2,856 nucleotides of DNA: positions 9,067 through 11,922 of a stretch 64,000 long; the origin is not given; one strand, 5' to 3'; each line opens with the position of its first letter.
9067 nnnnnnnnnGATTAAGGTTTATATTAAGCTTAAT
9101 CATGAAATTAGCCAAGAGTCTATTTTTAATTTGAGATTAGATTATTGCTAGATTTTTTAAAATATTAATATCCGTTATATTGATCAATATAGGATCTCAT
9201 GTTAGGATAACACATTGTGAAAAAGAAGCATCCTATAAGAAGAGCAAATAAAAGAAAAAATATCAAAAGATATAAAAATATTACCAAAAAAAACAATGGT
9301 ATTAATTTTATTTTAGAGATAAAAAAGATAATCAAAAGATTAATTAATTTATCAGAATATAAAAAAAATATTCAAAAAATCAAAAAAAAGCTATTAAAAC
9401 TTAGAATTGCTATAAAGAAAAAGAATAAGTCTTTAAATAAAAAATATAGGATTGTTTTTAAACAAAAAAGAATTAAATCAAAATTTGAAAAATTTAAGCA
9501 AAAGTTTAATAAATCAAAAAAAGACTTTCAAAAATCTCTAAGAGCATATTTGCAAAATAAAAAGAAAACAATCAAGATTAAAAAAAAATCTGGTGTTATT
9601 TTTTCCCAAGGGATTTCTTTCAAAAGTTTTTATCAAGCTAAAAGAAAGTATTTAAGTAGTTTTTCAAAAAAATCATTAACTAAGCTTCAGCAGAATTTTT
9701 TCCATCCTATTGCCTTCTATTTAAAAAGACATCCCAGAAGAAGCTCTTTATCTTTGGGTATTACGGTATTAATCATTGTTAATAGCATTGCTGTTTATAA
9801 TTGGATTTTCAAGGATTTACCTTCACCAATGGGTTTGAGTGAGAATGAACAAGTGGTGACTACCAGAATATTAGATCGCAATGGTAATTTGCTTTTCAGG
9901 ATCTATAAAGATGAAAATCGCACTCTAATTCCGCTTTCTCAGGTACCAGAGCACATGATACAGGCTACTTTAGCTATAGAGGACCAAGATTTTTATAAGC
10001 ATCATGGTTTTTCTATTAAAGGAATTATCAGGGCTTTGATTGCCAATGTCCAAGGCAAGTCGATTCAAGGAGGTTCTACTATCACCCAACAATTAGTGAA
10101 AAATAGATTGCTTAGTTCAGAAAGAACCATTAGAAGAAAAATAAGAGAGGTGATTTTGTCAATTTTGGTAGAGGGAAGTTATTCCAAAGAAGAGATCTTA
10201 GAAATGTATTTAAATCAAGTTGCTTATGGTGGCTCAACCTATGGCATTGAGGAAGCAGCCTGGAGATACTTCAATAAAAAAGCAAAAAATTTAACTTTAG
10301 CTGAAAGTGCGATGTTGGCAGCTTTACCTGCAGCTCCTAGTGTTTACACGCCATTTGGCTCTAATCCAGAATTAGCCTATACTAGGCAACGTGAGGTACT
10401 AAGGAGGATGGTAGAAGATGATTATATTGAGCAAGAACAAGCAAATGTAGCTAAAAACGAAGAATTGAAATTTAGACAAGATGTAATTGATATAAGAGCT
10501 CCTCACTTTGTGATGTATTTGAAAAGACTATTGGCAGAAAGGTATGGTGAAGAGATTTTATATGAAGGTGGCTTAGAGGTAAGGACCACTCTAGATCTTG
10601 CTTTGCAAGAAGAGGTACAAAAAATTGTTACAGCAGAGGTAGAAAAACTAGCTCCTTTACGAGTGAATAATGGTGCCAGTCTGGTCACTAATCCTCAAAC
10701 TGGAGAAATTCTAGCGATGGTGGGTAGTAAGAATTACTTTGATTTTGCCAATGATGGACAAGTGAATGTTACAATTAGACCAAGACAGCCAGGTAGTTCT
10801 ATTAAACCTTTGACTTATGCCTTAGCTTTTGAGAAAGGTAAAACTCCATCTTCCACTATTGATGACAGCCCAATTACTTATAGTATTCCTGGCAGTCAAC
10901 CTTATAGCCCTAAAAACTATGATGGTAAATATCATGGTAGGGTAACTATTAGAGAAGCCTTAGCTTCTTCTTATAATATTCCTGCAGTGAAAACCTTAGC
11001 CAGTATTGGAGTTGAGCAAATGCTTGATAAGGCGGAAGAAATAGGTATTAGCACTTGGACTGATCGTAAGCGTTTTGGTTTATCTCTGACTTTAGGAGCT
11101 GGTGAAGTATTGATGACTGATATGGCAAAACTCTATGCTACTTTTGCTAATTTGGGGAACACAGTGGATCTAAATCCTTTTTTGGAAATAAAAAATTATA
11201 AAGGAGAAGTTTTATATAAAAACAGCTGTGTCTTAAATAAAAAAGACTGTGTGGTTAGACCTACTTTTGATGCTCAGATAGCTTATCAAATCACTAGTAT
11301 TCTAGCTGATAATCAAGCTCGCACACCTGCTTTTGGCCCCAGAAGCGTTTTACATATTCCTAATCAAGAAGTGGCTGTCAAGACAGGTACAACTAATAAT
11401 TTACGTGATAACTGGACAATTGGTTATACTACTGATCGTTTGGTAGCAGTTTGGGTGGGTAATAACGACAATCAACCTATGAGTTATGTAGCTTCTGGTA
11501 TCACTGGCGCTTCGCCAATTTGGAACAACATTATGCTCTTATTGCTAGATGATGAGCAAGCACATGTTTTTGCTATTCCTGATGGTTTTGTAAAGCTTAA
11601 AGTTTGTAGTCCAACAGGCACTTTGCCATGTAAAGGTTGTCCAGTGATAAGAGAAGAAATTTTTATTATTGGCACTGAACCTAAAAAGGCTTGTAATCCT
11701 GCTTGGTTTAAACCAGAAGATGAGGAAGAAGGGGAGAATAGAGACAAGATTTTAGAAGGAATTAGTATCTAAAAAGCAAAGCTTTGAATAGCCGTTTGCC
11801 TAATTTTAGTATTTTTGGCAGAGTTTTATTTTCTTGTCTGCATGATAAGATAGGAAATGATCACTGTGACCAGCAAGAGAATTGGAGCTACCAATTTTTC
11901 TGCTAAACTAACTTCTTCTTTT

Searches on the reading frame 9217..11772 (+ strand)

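Call 71: search_protein_families(library=pfam, proteins=[window:9217-11772:+], max_evalue=0.0001)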
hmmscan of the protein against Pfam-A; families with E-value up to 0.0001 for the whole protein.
window:9217-11772:+ (851 aa): 2 families
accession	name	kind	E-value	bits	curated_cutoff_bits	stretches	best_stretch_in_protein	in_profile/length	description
PF00912.28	Transgly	-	4.7e-64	215.5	27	1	223-398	2-177/178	Transglycosylase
PF00905.27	Transpeptidase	-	1.7e-25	90.3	22.1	1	487-773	2-298/299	Penicillin binding protein transpeptidase domain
